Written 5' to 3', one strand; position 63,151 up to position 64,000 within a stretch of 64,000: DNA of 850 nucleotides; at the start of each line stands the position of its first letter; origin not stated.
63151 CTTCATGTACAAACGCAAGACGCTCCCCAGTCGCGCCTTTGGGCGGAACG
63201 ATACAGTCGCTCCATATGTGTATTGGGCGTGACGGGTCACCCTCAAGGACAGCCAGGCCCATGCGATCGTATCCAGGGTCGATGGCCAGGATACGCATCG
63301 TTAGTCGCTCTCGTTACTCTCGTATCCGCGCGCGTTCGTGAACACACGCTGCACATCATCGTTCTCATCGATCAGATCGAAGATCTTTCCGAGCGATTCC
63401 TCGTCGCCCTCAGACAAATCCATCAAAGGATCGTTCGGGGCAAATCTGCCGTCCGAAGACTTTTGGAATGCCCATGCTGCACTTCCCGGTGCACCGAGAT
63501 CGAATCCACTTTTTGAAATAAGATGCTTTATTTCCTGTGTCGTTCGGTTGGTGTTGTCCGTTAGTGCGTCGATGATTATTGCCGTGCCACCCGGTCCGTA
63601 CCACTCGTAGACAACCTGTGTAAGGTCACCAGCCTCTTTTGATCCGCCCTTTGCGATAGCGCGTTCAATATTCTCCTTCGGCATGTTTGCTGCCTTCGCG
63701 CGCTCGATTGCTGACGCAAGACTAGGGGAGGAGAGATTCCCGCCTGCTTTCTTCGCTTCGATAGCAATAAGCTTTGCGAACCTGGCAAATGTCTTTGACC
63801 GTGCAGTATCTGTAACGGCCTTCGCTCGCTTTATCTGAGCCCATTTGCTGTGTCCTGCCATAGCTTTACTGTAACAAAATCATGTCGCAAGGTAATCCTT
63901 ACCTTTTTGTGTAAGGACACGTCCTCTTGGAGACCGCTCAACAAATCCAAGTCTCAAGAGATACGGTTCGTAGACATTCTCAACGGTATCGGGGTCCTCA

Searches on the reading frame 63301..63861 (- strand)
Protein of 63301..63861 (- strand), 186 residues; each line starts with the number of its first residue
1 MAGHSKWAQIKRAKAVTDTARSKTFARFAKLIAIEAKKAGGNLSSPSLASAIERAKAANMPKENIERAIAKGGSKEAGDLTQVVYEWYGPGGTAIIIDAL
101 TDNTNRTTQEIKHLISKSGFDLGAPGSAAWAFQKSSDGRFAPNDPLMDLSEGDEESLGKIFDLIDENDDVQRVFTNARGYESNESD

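Call 19: find_encoding_contigs(protein=window:63301-63861:-, flank=10000, max_places=6)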
Protein window:63301-63861:- (186 aa): 2 contigs read that carry it; 2 places shown.
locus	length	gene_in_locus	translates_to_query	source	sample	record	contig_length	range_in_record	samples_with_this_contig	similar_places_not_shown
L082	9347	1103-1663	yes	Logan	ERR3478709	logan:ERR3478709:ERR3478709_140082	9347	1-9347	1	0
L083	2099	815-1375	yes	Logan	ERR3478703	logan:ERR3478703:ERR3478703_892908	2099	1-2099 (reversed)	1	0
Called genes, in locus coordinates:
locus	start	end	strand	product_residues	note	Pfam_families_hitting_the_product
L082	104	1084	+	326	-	PF05496:RuvB_N, PF01078:Mg_chelatase (faint), PF13191:AAA_16 (faint), PF13401:AAA_22 (faint), PF00004:AAA, PF07728:AAA_5, PF17864:AAA_lid_4, PF05491:WHD_RuvB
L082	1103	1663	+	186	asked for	PF20772:TACO1_YebC_N, PF01709:Transcrip_reg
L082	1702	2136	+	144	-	PF02075:RuvC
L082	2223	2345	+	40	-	-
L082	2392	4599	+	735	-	PF00912:Transgly, PF00905:Transpeptidase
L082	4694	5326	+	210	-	PF24827:AstE_AspA_cat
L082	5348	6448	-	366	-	PF00712:DNA_pol3_beta, PF02767:DNA_pol3_beta_2, PF02768:DNA_pol3_beta_3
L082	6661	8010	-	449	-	PF11638:DnaA_N, PF00308:Bac_DnaA, PF01695:IstB_IS21, PF08299:Bac_DnaA_C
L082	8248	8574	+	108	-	PF00825:Ribonuclease_P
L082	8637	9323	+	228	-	PF02096:60KD_IMP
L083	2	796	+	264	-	?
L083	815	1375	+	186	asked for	PF20772:TACO1_YebC_N, PF01709:Transcrip_reg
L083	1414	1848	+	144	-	PF02075:RuvC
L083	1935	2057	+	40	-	-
